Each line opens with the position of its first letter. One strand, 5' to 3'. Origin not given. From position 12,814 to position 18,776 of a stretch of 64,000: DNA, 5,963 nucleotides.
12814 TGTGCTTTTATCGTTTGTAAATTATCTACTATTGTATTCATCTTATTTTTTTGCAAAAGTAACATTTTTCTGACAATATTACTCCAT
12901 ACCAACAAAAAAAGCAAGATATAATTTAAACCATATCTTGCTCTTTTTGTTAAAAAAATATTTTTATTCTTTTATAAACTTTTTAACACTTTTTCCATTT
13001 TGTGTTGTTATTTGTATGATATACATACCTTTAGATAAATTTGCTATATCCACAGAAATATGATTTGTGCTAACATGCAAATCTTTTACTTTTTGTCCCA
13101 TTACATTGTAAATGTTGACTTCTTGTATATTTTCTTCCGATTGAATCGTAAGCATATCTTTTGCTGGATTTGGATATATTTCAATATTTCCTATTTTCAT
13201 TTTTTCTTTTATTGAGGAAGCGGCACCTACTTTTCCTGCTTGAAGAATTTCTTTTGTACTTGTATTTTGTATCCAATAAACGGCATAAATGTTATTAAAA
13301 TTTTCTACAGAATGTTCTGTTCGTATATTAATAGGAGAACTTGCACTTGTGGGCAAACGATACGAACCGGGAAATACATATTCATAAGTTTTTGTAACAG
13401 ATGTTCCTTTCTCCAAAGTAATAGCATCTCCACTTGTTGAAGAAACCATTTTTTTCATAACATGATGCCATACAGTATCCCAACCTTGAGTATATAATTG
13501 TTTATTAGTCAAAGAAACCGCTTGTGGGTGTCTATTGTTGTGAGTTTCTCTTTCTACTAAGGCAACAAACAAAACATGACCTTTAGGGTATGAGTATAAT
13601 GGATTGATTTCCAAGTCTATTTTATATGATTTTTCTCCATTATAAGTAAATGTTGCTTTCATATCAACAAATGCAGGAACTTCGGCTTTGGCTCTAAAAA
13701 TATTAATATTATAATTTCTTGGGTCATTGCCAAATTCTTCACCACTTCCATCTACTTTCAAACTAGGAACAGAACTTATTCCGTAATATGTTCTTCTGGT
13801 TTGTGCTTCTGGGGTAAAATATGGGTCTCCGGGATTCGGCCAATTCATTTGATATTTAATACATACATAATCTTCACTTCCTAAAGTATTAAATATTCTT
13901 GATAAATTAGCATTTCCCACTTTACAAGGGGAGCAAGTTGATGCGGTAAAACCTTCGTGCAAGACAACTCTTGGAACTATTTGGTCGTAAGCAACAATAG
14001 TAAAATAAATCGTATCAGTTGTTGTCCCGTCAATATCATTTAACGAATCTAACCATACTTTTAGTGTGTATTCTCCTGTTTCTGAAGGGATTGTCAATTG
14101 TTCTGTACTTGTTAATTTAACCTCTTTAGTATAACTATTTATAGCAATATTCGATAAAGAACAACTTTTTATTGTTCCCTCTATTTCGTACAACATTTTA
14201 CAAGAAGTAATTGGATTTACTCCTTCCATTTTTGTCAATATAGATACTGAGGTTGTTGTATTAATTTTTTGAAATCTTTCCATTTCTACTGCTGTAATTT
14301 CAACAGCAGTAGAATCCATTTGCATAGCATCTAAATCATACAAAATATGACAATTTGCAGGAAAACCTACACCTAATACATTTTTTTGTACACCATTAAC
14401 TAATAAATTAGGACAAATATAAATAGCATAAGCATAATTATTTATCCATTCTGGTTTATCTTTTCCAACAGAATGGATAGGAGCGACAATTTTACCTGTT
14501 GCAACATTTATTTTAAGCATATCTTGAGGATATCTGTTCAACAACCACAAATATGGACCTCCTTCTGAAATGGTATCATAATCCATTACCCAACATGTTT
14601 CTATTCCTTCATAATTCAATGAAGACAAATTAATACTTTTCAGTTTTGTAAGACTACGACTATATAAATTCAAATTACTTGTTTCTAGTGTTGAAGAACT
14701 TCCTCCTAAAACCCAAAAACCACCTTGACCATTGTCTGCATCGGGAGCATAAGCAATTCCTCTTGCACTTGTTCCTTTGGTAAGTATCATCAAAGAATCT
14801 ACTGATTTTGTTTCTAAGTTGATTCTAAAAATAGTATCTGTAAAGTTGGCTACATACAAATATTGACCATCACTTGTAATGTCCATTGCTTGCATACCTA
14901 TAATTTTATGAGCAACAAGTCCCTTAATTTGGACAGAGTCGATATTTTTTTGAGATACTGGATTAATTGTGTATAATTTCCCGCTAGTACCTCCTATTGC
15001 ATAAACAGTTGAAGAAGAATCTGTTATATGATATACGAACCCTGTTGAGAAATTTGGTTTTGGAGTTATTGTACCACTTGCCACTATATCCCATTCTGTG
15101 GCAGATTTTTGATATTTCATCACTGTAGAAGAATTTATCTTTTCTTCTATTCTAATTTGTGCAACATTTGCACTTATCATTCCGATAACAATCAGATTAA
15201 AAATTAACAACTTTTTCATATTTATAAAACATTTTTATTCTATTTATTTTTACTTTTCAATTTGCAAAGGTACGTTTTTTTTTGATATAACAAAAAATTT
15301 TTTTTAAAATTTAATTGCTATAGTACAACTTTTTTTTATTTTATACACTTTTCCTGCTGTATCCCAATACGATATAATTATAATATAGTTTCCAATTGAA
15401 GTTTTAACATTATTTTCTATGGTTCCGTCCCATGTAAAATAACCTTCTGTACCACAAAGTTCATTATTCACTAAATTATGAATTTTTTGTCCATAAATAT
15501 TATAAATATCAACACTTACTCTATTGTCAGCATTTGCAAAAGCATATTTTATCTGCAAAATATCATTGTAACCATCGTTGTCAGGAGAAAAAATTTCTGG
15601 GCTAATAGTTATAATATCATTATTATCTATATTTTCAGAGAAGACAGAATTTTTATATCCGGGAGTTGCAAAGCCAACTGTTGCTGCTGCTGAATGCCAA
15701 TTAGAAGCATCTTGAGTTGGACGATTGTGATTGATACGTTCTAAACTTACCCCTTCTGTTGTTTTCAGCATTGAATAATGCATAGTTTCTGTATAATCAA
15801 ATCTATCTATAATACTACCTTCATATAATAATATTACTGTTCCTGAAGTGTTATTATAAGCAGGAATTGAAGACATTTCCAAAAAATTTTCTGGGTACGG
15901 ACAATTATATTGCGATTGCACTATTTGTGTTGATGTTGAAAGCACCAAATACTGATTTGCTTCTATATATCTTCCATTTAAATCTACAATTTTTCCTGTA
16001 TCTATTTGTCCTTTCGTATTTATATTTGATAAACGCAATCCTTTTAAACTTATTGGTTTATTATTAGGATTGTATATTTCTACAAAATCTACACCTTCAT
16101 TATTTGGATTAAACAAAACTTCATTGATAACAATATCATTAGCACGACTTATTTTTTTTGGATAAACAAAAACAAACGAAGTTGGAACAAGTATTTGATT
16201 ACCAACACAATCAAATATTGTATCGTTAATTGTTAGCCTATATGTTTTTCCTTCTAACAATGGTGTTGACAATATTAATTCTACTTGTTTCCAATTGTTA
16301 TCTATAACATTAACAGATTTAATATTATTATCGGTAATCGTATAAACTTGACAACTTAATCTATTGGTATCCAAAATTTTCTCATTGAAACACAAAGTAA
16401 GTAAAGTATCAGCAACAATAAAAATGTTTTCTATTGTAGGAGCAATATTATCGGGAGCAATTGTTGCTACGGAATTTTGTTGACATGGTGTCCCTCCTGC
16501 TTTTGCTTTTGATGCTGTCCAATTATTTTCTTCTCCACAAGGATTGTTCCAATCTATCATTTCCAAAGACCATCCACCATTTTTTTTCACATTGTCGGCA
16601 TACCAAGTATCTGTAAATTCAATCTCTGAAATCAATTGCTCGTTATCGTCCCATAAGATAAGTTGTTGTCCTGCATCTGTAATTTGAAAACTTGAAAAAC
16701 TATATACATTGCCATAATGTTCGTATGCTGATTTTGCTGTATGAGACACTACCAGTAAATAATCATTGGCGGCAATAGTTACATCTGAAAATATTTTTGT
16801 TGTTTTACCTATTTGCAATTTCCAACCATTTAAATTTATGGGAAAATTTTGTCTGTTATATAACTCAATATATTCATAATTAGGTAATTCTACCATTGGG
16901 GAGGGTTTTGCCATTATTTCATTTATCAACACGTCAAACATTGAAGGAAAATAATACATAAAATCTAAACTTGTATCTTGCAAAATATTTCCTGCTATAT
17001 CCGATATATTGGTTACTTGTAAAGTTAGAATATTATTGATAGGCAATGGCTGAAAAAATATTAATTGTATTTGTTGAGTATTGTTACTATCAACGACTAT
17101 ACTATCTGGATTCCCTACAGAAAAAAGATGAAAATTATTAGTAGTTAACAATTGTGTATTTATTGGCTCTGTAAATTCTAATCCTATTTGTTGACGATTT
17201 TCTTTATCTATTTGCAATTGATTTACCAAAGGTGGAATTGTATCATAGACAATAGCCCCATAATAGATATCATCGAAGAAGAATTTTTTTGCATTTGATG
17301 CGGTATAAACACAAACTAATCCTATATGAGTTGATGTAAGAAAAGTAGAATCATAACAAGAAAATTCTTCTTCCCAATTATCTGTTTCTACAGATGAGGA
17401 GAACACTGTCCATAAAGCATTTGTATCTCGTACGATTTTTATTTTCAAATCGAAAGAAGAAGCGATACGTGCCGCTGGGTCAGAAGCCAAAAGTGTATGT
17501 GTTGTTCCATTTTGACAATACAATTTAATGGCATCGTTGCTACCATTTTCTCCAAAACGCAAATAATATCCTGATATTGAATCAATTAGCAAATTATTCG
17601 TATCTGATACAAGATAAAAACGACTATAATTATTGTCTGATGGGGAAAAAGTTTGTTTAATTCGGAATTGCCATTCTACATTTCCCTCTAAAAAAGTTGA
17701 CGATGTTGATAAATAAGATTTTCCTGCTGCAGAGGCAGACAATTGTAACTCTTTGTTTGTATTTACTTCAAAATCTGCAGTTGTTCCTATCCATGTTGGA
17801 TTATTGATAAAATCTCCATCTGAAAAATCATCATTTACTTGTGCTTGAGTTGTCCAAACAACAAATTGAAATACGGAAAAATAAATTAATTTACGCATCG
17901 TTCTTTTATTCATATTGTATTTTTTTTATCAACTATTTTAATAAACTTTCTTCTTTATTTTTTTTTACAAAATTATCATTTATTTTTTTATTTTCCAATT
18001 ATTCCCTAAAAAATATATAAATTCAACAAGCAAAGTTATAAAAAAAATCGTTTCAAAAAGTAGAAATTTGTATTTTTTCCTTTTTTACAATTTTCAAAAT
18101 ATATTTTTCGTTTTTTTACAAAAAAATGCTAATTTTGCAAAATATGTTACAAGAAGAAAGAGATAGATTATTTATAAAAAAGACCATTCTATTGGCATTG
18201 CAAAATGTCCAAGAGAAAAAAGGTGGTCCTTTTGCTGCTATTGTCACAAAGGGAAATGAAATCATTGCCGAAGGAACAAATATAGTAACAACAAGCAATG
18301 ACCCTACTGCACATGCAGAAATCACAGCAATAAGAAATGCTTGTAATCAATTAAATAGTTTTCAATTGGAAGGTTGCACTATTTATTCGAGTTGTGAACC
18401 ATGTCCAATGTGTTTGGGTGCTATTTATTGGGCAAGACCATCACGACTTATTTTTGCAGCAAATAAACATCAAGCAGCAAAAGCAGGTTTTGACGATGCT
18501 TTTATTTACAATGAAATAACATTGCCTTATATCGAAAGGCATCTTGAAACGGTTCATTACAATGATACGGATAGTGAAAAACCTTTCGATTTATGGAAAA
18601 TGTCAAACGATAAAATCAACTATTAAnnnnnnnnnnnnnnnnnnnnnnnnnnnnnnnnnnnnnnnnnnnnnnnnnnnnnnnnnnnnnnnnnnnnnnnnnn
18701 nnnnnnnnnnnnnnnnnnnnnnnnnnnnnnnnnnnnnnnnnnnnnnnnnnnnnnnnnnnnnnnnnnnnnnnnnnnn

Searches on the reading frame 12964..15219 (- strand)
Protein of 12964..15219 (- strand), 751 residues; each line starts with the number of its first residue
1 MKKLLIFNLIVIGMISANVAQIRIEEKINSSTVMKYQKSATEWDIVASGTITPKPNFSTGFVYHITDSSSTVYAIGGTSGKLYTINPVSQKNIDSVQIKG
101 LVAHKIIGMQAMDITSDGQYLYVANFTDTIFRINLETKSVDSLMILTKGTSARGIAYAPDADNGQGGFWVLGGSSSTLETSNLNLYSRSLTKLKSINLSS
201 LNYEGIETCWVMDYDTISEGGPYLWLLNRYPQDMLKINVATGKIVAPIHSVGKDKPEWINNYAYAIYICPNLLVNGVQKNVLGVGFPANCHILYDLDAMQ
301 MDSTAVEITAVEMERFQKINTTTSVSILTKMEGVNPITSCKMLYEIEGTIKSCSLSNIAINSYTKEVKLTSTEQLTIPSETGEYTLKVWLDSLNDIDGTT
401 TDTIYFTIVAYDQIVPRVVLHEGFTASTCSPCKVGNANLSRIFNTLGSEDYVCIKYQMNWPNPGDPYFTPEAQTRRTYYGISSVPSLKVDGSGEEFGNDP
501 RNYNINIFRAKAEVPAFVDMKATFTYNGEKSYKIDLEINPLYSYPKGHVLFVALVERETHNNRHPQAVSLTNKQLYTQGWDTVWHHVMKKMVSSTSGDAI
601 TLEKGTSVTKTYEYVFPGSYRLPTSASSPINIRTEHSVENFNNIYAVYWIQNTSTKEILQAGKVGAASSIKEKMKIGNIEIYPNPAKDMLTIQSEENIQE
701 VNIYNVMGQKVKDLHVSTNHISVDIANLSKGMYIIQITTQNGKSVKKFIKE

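Call 70: search_protein_families(library=pfam, proteins=[window:12964-15219:-], max_evalue=0.00001)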
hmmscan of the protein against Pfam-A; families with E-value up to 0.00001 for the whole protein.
window:12964-15219:- (751 aa): 2 families
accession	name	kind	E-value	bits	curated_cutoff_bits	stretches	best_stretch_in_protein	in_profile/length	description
PF18962.6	Por_Secre_tail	-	1.6e-18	67.2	27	1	681-749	1-74/75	Secretion system C-terminal sorting domain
PF11551.14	Omp28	-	2.2e-11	44.4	34.9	1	477-619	6-139/171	Outer membrane protein Omp28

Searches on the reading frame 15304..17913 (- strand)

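Call 71: search_protein_families(library=pfam, proteins=[window:15304-17913:-], max_evalue=0.00001)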
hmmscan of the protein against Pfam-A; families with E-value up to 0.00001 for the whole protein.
window:15304-17913:- (869 aa): 3 families
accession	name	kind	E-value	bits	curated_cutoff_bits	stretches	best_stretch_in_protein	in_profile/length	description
PF00932.25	LTD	-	7.5e-28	97.5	34.3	2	327-433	7-107/109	Lamin Tail Domain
PF13585.12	CHU_C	-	5.9e-10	39.6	27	1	772-852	4-75/86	CHU_C Type IX secretion signal domain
PF13205.12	Big_5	-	1.1e-08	36.2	23.6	0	502-582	22-103/105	Bacterial Ig-like domain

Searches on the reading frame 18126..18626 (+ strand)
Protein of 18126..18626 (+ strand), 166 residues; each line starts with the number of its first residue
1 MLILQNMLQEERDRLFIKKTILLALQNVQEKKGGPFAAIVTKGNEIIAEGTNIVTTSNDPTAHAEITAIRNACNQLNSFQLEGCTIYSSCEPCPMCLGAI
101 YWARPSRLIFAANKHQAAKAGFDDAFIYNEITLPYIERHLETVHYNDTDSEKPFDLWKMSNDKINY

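Call 71: search_protein_families(library=pfam, proteins=[window:18126-18626:+], max_evalue=0.00001)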
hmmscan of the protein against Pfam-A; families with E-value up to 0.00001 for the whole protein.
window:18126-18626:+ (166 aa): 2 families
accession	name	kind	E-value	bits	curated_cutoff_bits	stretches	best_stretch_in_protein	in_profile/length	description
PF00383.29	dCMP_cyt_deam_1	-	2.5e-25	88.8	25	1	12-111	3-101/102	Cytidine and deoxycytidylate deaminase zinc-binding region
PF14437.12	MafB19-deam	-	2e-21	76.8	27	1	20-117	9-106/142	MafB19-like deaminase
